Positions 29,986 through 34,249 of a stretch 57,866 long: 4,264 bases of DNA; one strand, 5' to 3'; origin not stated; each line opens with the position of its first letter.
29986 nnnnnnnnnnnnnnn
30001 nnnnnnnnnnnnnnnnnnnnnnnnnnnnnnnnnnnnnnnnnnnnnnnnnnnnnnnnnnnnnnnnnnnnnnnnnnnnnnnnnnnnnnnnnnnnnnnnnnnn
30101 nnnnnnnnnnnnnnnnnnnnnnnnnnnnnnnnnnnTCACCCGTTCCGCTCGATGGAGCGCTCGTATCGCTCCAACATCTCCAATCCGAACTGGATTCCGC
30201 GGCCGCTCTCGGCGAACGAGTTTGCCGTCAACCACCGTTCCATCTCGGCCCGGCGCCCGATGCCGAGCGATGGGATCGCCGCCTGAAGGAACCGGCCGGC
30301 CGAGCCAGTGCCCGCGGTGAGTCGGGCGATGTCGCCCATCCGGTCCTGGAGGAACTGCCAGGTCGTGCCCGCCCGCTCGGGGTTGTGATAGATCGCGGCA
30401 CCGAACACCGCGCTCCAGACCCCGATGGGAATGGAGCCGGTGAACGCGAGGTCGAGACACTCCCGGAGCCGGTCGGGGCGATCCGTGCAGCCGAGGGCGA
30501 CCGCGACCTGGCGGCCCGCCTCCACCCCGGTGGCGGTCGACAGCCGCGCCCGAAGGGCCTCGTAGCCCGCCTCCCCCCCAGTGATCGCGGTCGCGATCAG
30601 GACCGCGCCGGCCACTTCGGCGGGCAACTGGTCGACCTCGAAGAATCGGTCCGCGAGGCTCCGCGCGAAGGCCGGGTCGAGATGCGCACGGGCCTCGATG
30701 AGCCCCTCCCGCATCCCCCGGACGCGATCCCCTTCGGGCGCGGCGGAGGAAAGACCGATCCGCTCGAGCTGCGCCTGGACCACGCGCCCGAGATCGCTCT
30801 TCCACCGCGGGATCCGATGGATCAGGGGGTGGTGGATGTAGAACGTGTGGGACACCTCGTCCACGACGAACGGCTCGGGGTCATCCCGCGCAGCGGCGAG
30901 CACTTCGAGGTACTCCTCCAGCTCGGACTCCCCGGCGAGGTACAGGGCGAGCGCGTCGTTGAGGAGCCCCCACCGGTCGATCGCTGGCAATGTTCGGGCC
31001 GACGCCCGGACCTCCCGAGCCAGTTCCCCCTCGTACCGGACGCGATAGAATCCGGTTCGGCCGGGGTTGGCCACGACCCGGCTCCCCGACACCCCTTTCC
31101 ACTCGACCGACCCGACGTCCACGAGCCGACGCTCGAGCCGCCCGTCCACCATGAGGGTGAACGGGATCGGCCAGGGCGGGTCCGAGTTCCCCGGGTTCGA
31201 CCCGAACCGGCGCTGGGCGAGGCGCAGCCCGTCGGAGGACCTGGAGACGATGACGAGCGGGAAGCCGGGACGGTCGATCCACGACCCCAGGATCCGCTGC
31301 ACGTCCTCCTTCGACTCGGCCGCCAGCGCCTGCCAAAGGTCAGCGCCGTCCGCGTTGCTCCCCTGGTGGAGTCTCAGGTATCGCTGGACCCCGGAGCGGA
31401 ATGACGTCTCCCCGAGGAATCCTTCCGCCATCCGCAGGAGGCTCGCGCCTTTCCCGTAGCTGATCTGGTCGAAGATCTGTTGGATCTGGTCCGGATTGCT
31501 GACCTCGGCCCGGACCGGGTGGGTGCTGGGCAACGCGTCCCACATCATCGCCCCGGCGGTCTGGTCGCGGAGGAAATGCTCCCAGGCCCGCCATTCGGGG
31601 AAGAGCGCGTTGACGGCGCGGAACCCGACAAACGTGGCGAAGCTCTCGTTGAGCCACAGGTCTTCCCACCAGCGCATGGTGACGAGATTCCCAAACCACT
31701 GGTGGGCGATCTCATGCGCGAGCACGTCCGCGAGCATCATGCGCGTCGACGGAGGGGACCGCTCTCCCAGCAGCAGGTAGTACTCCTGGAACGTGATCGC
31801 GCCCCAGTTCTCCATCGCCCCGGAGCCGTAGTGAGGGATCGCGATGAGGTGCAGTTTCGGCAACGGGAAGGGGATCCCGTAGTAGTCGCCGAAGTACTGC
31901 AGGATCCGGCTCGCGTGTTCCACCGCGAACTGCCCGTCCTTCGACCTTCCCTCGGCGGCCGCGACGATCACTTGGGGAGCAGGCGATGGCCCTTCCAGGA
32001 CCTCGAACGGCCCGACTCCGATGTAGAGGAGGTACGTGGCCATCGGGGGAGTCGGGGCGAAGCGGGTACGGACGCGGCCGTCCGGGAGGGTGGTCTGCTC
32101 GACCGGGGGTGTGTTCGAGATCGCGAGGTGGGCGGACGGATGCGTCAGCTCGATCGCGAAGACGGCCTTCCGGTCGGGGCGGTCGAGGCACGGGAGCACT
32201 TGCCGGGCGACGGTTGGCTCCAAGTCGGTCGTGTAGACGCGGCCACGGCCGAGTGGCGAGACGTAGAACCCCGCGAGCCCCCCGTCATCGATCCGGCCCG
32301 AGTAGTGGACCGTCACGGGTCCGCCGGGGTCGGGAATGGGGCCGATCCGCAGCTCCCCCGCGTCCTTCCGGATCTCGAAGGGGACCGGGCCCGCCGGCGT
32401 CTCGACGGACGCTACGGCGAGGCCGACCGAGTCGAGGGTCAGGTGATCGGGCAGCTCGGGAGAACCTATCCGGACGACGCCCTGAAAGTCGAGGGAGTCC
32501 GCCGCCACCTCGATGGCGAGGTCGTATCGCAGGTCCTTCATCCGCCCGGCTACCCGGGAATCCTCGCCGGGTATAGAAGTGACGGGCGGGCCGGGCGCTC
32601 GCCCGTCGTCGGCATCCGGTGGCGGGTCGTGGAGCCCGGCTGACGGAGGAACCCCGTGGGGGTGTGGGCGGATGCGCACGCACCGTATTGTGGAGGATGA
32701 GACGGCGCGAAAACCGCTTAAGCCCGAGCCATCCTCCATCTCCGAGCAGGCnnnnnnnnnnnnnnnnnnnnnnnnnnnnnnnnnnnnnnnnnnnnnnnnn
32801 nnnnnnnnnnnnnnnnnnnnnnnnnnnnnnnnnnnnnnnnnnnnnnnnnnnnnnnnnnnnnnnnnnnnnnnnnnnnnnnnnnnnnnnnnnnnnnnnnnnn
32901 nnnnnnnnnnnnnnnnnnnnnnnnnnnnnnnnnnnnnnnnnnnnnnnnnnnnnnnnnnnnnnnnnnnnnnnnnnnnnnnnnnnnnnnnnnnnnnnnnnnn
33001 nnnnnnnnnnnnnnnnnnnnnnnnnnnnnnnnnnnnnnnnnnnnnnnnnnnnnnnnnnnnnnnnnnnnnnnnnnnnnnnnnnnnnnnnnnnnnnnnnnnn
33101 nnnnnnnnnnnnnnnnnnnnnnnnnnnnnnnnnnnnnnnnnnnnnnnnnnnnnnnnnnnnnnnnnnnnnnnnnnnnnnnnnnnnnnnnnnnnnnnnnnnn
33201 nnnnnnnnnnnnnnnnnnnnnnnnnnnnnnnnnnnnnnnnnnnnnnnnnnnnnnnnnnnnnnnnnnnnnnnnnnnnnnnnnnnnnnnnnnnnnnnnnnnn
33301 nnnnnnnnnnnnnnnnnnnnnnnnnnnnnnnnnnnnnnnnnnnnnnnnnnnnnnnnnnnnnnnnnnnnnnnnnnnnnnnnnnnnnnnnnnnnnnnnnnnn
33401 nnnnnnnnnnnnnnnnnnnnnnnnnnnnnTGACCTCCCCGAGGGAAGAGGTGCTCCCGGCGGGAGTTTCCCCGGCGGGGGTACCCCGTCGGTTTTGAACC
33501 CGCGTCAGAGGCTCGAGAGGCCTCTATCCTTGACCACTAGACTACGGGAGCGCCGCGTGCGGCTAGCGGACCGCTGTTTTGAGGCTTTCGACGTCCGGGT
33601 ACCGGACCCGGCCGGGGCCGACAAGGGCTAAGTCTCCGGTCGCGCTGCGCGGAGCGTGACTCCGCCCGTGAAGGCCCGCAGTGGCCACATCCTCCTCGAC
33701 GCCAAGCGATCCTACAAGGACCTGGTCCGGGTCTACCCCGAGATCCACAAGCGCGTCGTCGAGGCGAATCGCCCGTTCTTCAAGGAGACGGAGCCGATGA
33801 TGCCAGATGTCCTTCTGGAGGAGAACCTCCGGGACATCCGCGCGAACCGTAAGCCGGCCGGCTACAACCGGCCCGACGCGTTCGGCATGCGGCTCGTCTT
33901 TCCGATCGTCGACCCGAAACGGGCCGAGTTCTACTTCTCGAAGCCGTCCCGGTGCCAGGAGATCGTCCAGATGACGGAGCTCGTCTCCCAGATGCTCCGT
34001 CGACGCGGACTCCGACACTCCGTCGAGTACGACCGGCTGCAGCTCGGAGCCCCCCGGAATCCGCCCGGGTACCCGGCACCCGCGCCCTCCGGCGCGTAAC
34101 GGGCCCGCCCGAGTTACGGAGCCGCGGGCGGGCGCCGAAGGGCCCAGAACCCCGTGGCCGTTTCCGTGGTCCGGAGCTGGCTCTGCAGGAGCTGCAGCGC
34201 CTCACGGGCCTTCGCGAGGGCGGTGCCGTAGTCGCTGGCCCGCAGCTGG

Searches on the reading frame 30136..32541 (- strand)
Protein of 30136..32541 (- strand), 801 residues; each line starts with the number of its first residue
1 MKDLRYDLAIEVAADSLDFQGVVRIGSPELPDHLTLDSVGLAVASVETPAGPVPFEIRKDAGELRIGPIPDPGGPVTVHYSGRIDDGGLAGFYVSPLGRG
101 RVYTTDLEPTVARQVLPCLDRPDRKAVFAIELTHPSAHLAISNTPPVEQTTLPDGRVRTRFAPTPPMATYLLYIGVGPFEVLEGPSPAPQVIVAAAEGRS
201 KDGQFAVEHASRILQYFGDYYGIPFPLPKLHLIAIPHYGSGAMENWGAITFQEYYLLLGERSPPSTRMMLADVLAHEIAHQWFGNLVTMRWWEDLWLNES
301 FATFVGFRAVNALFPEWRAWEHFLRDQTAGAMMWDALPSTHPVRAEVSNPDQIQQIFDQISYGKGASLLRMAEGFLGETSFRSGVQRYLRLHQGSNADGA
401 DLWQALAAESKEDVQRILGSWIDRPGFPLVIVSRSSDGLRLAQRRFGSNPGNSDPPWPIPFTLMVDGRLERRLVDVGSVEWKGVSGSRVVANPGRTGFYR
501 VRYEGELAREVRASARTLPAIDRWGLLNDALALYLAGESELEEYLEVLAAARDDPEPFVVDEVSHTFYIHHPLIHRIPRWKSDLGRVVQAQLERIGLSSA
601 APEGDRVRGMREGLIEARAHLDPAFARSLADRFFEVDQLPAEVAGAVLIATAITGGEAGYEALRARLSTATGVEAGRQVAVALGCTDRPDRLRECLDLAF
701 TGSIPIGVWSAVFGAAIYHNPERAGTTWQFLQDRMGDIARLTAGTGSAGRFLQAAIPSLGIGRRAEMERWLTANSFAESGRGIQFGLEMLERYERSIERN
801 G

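Call 10: search_protein_families(library=pfam, proteins=[window:30136-32541:-])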
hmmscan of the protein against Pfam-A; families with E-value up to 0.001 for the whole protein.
window:30136-32541:- (801 aa): 3 families
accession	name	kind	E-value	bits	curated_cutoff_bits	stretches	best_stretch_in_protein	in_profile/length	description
PF01433.26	Peptidase_M1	-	4.6e-74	249.1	27.7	1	205-421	1-218/218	Peptidase family M1 domain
PF11838.14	ERAP1_C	-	1.5e-35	123.6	38.2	1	489-791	2-317/318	ERAP1-like C-terminal domain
PF17900.6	Peptidase_M1_N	-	5.5e-26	92.2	25.8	1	4-171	3-186/186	Peptidase M1 N-terminal domain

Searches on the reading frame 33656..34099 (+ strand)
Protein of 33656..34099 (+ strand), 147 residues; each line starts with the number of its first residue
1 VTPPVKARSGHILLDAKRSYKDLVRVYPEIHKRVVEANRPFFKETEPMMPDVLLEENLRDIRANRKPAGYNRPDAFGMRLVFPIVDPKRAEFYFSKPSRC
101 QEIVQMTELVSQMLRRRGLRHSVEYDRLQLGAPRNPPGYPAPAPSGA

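Call 10: search_protein_families(library=pfam, proteins=[window:33656-34099:+])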
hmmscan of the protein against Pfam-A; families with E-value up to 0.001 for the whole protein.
window:33656-34099:+ (147 aa): 0 families

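Call 17: find_encoding_contigs(protein=window:33656-34099:+, flank=3000, max_places=10)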
Protein window:33656-34099:+ (147 aa): 1 contig read that carries it; 1 place shown.
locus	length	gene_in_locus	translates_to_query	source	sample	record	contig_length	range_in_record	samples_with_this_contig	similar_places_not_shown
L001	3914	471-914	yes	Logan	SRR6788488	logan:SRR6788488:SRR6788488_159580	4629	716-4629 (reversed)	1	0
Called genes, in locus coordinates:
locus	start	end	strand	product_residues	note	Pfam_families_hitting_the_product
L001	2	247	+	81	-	?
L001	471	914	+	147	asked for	-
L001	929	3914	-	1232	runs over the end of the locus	?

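Call 49: search_protein_families(library=ncbifam, proteins=[window:33656-34099:+], max_evalue=0.01)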
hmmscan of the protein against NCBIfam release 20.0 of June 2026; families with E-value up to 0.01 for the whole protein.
window:33656-34099:+ (147 aa): 0 families
